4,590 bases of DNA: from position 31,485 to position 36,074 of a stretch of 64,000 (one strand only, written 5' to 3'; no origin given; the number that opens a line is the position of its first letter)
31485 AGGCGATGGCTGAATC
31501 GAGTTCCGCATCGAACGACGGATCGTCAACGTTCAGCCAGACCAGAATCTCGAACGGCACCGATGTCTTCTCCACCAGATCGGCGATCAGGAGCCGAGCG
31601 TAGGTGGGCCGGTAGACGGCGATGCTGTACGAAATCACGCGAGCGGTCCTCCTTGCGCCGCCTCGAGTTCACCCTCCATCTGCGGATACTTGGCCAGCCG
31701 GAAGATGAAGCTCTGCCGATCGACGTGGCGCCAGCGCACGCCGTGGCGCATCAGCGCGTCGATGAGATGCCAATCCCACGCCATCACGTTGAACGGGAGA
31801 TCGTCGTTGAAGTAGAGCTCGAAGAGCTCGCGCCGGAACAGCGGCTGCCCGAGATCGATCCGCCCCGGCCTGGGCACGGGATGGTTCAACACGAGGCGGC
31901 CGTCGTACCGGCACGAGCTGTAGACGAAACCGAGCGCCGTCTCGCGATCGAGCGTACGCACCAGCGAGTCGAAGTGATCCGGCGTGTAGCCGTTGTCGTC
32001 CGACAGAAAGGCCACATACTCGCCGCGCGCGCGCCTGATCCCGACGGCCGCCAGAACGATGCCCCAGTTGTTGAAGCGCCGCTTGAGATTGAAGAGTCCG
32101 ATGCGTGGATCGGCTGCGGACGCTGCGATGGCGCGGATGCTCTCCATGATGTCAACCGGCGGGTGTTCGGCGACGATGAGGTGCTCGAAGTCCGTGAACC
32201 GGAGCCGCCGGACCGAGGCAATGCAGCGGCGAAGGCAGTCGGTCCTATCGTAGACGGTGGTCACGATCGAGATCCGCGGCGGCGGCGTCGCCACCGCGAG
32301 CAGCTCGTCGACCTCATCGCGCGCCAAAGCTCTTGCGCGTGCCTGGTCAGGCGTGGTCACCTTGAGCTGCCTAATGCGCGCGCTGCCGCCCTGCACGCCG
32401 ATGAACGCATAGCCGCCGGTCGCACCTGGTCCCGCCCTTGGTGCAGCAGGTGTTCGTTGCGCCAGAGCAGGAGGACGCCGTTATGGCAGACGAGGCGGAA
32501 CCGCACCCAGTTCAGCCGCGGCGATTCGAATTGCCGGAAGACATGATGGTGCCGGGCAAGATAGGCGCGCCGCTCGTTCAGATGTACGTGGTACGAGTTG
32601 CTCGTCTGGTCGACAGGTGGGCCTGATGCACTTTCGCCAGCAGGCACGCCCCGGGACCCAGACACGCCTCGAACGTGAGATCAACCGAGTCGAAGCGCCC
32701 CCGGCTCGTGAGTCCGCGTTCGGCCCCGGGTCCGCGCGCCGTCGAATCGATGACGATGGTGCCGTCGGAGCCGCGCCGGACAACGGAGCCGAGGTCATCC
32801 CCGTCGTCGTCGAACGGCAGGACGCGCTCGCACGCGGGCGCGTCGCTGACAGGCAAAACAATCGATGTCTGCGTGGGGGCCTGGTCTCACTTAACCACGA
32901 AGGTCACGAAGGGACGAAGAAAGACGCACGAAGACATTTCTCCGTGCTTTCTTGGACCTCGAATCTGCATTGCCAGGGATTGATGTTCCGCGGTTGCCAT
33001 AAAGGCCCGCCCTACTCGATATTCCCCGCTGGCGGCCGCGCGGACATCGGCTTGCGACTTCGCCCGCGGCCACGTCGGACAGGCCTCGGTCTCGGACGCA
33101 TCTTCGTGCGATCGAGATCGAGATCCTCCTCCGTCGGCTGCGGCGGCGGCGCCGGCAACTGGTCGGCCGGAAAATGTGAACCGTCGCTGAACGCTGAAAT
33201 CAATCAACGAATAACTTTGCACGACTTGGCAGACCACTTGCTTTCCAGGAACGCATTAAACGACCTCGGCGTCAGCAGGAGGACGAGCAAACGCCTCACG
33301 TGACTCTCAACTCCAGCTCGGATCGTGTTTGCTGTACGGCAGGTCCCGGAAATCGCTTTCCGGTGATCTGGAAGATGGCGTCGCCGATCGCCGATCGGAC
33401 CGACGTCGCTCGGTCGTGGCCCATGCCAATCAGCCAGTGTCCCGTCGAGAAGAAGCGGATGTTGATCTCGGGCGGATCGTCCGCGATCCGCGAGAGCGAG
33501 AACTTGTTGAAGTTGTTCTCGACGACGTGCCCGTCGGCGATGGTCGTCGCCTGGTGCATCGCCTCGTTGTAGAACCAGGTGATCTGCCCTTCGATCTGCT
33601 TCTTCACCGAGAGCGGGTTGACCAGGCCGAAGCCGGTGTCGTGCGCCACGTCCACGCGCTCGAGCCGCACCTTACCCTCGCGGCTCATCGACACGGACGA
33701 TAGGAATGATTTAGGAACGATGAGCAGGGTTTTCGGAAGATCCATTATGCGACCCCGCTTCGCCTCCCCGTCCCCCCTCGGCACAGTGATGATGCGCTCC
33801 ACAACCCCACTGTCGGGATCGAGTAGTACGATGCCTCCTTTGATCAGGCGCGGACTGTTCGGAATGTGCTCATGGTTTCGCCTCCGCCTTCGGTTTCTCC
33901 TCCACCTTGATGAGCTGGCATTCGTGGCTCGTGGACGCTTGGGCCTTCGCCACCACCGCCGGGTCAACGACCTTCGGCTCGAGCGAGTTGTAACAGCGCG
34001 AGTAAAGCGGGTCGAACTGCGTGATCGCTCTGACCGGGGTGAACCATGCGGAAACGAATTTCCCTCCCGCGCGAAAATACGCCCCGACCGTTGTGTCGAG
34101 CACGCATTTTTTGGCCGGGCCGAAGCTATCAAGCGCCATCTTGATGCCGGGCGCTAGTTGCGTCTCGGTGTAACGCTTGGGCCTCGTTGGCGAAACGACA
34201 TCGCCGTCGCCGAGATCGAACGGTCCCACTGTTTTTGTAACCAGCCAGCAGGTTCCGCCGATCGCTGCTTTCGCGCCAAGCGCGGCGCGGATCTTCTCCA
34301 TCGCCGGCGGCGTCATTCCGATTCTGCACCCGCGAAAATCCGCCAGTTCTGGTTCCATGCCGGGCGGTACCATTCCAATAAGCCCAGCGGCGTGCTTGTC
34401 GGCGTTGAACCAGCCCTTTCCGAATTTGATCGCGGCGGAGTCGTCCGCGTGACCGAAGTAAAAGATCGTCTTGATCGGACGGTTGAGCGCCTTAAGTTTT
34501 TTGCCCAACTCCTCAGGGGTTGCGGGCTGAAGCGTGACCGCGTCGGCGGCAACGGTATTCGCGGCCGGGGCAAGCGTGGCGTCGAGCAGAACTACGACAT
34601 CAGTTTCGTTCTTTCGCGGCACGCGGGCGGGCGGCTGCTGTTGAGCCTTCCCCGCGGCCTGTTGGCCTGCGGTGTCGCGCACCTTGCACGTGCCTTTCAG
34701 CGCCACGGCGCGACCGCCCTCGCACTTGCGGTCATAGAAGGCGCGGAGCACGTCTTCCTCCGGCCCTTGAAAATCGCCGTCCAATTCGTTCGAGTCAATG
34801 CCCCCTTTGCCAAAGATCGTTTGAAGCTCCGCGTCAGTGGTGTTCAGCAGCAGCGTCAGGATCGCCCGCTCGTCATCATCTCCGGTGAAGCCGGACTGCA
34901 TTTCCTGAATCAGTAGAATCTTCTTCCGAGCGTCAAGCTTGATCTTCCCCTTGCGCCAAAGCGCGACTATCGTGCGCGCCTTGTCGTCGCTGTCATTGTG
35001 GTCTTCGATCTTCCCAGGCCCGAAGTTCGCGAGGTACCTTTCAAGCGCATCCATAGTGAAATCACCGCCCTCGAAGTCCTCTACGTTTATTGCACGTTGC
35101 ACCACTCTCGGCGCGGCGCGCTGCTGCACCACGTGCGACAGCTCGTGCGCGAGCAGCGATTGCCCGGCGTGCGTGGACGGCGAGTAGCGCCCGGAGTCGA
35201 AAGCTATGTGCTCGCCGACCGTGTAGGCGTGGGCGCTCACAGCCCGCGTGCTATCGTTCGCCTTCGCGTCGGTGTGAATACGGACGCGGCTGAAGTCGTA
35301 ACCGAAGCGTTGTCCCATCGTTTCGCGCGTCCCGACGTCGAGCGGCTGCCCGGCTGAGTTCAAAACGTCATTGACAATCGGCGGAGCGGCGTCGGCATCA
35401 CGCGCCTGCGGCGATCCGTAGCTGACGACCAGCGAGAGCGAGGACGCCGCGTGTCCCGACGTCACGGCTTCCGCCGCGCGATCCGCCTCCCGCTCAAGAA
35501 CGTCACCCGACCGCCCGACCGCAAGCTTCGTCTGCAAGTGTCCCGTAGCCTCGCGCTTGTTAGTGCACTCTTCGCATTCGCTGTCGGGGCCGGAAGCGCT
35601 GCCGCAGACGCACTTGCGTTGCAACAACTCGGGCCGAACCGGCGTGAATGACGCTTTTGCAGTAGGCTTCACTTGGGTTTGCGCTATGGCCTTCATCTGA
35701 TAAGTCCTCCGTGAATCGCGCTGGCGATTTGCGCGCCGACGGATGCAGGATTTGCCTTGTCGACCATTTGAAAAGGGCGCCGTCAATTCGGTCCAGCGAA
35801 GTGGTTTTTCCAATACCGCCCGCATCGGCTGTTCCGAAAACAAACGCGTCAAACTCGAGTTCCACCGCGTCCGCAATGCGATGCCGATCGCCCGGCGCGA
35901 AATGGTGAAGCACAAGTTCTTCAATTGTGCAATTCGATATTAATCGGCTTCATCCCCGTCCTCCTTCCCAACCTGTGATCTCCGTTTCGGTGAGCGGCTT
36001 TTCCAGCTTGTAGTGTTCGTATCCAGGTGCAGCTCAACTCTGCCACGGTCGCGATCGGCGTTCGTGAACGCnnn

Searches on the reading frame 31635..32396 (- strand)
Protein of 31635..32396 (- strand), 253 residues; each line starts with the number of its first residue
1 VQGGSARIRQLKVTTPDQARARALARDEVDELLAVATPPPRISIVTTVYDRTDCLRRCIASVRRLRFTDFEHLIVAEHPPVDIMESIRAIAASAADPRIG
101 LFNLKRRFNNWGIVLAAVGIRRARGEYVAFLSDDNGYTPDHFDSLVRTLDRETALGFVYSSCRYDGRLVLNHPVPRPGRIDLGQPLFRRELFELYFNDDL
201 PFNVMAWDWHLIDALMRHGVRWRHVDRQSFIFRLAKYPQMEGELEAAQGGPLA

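Call 43: search_protein_families(library=pfam, proteins=[window:31635-32396:-], max_evalue=0.001)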
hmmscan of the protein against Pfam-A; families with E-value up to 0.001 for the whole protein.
window:31635-32396:- (253 aa): 1 family
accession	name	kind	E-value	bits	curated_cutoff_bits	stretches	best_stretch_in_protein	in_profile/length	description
PF00535.33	Glycos_transf_2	-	2e-13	51.1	23.3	1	43-183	1-132/168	Glycosyl transferase family 2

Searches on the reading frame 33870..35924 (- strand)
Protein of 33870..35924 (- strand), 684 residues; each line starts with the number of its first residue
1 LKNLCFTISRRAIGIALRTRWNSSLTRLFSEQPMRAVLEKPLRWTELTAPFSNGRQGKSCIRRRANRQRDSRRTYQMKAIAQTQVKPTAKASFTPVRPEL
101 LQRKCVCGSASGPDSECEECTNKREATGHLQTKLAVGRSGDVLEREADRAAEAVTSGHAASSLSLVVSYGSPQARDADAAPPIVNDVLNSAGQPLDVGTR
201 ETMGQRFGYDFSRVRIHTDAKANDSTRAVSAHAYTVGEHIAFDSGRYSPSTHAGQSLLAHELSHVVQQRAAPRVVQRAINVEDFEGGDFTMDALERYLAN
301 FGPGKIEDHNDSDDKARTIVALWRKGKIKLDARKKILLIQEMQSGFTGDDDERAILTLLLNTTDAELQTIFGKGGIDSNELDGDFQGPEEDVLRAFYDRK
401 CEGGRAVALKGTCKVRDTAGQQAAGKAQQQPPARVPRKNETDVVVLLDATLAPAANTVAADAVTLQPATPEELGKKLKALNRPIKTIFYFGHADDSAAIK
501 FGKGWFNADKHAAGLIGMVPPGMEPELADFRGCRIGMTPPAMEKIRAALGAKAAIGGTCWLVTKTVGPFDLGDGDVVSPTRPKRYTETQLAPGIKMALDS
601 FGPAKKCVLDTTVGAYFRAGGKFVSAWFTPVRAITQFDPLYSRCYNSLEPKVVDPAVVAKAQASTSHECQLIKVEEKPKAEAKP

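Call 8: search_protein_families(library=pfam, proteins=[window:33870-35924:-], max_evalue=0.01)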
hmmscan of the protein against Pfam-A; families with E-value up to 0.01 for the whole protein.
window:33870-35924:- (684 aa): 1 family
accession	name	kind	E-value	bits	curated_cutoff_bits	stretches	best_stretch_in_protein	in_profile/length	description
PF13699.11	eCIS_core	-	1.5e-31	108.9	22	1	194-271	1-78/79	eCIS core domain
